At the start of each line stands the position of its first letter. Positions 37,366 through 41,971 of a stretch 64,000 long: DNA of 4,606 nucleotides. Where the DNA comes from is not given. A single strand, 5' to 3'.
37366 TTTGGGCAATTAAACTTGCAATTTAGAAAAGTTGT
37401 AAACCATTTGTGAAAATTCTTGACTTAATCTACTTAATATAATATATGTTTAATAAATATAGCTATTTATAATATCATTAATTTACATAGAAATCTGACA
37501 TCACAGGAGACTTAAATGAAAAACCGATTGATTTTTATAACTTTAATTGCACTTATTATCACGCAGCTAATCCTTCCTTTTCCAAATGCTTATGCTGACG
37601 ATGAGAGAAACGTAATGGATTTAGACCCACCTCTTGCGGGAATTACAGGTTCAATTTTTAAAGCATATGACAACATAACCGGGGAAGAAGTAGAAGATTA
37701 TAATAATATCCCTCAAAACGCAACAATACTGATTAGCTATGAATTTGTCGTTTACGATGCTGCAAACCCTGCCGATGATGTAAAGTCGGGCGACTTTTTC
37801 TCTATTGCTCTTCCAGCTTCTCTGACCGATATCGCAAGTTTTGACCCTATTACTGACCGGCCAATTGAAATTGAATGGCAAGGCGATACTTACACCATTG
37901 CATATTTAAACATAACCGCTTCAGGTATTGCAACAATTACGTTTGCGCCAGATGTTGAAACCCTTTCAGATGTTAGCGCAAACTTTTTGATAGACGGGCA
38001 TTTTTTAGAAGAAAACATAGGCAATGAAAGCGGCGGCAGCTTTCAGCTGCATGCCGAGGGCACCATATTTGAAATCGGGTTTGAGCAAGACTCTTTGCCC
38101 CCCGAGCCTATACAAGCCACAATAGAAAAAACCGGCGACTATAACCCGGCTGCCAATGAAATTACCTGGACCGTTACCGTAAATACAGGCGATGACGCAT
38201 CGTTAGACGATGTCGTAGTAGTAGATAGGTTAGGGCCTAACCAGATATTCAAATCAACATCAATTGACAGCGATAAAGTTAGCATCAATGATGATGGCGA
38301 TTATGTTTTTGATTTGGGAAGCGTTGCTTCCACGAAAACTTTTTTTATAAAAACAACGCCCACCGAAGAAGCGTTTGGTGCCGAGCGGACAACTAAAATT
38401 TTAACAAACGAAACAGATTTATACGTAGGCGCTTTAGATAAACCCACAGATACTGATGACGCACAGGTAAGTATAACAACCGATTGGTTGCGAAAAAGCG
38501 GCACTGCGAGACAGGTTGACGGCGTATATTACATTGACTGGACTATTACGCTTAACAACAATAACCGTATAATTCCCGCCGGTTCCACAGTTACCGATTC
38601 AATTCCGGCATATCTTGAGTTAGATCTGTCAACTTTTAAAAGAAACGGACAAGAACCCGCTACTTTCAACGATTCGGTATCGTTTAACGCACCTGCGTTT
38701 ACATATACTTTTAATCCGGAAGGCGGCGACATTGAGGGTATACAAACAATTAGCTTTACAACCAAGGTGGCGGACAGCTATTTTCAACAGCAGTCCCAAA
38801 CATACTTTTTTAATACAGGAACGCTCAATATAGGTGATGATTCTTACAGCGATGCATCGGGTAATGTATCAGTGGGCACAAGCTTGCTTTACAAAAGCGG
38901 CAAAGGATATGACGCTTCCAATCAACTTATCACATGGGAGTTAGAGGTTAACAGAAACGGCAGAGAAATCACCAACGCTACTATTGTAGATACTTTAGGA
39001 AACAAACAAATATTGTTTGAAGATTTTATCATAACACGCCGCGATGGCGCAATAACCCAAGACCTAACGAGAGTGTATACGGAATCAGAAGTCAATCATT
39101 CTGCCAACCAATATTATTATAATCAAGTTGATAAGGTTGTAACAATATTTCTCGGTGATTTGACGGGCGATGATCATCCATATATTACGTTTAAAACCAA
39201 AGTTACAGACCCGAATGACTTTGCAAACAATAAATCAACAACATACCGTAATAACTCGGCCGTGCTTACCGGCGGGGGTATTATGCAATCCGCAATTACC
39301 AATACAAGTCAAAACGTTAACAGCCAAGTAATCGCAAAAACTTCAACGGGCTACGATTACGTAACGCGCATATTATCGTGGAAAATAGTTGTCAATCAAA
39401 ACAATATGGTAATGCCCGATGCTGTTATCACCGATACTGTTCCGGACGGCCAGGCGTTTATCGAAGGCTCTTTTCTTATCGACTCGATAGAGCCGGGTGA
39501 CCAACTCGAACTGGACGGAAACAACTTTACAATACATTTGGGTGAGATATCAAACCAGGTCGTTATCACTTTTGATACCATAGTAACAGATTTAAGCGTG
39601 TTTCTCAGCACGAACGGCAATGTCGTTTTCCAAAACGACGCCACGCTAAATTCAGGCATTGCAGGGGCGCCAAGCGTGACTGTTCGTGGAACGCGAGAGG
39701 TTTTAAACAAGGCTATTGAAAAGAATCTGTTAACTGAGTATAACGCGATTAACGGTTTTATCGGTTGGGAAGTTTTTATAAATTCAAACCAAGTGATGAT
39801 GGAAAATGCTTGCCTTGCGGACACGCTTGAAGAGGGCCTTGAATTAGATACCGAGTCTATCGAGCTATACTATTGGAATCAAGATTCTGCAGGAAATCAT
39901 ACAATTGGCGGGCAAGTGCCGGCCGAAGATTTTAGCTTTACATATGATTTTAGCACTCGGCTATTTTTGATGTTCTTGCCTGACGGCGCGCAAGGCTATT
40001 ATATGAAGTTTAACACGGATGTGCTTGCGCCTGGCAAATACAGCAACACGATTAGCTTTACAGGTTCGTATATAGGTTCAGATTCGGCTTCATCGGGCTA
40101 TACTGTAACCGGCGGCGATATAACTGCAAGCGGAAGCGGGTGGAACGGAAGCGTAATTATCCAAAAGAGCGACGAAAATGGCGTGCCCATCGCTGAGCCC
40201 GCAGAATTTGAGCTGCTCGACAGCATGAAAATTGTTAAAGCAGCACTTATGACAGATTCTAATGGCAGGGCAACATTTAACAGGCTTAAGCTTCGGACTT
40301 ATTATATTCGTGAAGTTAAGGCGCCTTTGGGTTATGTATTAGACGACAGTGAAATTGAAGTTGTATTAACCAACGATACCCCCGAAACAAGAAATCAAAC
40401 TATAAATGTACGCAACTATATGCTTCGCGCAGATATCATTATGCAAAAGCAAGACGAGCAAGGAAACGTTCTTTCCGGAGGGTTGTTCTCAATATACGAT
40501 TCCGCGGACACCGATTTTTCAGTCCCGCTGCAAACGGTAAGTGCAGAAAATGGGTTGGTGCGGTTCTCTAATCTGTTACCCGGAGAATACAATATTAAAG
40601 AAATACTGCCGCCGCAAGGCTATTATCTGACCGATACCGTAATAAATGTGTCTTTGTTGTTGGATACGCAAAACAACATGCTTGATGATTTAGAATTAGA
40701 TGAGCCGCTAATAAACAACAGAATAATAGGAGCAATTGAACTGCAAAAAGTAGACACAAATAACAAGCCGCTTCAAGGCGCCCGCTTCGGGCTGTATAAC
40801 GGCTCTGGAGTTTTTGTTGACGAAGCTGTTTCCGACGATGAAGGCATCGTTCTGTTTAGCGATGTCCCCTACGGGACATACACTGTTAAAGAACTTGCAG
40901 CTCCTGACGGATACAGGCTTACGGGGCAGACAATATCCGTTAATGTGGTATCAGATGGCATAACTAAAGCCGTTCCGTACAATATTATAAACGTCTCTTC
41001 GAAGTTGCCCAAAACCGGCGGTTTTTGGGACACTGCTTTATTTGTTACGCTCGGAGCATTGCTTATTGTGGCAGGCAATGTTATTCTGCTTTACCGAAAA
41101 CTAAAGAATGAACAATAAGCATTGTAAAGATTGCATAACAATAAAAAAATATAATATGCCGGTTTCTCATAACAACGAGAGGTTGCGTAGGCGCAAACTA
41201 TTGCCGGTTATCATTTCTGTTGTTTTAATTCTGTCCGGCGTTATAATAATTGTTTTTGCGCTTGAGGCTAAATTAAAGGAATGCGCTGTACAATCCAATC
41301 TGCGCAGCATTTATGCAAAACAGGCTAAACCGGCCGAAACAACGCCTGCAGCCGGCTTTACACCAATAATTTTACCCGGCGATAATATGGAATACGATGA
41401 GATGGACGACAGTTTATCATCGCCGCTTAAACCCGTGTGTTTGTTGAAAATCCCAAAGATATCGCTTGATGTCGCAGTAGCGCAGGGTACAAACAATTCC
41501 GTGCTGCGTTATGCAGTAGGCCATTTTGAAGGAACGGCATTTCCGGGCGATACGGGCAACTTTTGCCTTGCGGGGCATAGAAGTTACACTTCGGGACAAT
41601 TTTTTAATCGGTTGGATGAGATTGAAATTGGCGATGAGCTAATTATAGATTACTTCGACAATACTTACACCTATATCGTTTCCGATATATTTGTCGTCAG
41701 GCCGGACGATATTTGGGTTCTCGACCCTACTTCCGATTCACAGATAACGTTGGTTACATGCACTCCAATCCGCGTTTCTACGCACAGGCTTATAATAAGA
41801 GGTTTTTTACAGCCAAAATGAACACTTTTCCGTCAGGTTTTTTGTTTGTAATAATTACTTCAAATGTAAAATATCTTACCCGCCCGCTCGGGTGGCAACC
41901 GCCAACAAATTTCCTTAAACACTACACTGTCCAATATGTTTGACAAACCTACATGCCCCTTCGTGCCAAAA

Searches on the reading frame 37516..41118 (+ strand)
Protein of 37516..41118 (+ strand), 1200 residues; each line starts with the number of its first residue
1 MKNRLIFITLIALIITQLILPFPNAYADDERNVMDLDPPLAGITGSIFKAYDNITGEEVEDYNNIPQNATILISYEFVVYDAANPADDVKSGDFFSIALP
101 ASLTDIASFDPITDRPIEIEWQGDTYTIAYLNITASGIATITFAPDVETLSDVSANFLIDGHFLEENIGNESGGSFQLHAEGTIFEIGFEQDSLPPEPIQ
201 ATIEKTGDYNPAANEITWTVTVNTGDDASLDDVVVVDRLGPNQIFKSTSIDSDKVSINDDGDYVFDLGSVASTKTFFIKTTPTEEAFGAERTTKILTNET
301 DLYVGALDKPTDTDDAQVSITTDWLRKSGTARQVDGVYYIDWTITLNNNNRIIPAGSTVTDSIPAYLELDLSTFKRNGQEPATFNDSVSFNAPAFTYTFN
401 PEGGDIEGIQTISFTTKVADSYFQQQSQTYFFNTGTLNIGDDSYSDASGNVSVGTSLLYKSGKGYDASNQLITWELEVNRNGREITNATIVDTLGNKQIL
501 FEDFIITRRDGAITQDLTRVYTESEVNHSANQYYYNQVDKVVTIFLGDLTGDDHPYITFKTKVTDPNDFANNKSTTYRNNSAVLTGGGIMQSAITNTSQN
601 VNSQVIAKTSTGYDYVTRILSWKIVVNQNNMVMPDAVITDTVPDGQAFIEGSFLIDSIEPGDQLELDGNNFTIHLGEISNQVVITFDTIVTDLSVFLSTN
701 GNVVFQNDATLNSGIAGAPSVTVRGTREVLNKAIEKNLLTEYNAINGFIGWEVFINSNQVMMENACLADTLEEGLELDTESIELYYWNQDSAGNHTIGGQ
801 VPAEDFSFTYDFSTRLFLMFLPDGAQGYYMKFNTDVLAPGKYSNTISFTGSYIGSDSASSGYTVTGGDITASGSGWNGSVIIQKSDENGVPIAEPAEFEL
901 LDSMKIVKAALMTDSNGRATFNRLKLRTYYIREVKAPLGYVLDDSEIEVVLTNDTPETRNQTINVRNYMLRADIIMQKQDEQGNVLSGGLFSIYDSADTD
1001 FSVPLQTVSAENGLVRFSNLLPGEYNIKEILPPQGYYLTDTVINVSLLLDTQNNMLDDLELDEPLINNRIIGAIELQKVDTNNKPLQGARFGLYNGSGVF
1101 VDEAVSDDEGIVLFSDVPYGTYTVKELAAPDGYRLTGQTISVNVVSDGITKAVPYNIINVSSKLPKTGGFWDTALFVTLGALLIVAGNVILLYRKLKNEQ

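Call 13: search_protein_families(library=pfam, proteins=[window:37516-41118:+], max_evalue=0.00001)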
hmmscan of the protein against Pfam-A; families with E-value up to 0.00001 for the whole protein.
window:37516-41118:+ (1200 aa): 4 families
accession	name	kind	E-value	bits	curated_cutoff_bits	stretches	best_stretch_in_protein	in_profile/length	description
PF17802.7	SpaA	-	4.3e-53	177.9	23.1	3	1072-1150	1-82/91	Prealbumin-like fold domain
PF05737.18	Collagen_bind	-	9.6e-39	133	27.5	4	457-586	3-122/131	Collagen binding domain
PF17210.9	SdrD_B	-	1e-12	48.6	29.7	0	1080-1145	18-82/112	SdrD B-like domain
PF13620.12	CarboxypepD_reg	-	1.3e-07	32.2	32.3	0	1079-1138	7-64/82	Carboxypeptidase regulatory-like domain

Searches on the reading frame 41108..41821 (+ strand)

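Call 13: search_protein_families(library=pfam, proteins=[window:41108-41821:+], max_evalue=0.00001)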
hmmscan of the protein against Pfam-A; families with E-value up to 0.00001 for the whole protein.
window:41108-41821:+ (237 aa): 1 family
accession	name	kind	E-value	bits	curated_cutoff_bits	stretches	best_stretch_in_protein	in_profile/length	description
PF04203.18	Sortase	-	1.6e-34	118.8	26.6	1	113-232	1-122/125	Sortase domain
